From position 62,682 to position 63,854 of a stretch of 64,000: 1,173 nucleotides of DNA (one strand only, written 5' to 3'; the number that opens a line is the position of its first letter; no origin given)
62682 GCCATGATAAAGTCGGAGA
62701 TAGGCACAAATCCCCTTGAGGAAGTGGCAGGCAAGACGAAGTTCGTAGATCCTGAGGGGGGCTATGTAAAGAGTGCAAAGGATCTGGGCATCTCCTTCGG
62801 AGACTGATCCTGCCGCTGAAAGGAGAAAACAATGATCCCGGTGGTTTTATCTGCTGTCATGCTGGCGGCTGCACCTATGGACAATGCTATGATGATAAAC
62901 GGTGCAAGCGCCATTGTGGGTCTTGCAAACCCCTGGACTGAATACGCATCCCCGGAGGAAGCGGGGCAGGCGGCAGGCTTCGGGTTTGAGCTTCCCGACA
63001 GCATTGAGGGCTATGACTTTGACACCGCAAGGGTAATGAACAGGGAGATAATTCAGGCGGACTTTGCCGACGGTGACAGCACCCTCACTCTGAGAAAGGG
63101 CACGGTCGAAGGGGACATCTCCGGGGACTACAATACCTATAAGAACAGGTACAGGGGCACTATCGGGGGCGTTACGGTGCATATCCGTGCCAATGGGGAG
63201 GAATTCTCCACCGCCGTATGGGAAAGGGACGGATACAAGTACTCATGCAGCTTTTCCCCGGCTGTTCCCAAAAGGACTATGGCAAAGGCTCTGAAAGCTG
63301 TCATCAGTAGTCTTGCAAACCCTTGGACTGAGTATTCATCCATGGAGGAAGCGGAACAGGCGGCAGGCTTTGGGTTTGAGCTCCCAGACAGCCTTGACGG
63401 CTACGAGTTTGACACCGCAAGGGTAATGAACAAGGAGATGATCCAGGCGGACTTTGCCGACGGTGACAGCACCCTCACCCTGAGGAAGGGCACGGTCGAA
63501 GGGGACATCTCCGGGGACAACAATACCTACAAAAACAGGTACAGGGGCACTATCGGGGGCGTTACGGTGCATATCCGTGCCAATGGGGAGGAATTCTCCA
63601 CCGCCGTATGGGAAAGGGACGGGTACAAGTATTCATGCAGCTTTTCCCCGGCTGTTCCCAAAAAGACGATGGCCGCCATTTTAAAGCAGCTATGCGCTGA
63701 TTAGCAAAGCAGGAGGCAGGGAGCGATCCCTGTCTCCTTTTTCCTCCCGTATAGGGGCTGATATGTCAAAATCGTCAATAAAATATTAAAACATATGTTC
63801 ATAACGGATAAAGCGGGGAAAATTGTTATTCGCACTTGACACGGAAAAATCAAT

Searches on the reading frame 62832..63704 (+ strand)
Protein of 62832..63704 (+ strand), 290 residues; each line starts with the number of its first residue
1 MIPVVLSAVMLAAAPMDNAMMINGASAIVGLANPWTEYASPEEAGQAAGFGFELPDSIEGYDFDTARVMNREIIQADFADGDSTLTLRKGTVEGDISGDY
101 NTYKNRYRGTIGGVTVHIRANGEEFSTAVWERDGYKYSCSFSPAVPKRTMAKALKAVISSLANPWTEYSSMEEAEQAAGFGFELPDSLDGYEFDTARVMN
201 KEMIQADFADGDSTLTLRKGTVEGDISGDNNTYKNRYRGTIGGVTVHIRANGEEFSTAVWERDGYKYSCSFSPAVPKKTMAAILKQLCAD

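Call 65: find_encoding_contigs(protein=window:62832-63704:+, flank=10000, max_places=2)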
Protein window:62832-63704:+ (290 aa): 1 contig read that carries it; 1 place shown.
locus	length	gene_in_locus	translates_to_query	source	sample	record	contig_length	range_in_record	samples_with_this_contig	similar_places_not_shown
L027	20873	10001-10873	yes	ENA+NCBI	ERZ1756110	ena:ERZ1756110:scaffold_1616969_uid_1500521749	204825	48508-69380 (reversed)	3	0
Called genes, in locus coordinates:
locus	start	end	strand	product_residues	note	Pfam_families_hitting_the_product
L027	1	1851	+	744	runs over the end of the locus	PF00497:SBP_bac_3, PF09084:NMT1 (faint), PF12974:Phosphonate-bd (weak), PF00497:SBP_bac_3, PF12974:Phosphonate-bd (weak), PF00528:BPD_transp_1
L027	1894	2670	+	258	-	PF02463:SMC_N (faint), PF00005:ABC_tran, PF13304:AAA_21 (weak)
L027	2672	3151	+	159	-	PF02542:YgbB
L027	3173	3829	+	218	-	PF09365:DUF2461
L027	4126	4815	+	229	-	PF00072:Response_reg, PF00486:Trans_reg_C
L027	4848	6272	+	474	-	PF00672:HAMP (weak), PF00512:HisKA, PF02518:HATPase_c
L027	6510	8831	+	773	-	PF00989:PAS (faint), PF13426:PAS_9 (faint), PF08447:PAS_3 (weak), PF00990:GGDEF, PF00563:EAL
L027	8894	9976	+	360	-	PF00365:PFK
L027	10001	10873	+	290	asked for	-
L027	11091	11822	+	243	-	-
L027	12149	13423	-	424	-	PF00709:Adenylsucc_synt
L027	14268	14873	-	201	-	PF21176:RecR_HhH, PF13662:Toprim_4, PF01751:Toprim, PF21175:RecR_C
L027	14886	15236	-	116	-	PF02575:YbaB_DNA_bd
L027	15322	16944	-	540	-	PF13177:DNA_pol3_delta2, PF13401:AAA_22, PF00004:AAA, PF07728:AAA_5, PF22608:DNAX_ATPase_lid, PF12169:DNA_pol3_gamma3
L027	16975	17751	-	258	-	-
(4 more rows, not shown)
